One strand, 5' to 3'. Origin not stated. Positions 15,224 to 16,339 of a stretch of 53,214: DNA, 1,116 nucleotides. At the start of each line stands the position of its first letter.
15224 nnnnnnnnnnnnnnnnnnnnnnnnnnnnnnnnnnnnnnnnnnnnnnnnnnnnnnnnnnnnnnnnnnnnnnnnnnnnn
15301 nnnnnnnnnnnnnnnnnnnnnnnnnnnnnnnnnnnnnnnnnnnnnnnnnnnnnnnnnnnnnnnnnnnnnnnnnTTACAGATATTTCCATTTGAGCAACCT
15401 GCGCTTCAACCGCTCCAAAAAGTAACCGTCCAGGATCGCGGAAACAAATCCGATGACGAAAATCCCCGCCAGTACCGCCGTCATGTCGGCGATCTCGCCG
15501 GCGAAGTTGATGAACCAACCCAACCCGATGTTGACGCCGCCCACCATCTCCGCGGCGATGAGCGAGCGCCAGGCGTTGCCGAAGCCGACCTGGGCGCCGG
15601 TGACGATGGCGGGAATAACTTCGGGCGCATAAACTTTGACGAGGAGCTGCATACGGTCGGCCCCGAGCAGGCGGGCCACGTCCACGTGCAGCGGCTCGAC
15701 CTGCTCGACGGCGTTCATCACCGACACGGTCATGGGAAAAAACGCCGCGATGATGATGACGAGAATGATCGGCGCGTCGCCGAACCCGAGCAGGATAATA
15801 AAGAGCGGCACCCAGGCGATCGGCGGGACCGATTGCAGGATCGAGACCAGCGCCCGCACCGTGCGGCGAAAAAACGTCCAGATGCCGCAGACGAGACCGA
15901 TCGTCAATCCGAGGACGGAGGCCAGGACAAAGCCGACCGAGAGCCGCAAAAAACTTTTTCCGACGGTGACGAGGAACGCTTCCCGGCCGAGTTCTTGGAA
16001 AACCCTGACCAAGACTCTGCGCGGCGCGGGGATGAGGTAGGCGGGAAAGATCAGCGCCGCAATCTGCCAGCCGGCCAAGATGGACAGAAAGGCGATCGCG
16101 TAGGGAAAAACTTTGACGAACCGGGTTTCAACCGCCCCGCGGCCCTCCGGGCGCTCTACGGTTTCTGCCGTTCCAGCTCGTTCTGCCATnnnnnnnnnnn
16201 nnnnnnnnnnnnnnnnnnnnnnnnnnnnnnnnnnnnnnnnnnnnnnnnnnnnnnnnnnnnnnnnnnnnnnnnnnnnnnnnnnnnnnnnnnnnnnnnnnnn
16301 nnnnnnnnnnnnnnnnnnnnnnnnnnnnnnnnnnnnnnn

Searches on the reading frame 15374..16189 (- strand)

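Call 66: search_protein_families(library=pfam, proteins=[window:15374-16189:-], max_evalue=0.00001)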
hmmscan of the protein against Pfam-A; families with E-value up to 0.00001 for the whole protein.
window:15374-16189:- (271 aa): 1 family
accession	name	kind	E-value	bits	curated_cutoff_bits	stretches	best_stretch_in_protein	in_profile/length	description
PF00528.27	BPD_transp_1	-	1.3e-21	77.6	26.4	1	94-255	1-173/184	Binding-protein-dependent transport system inner membrane component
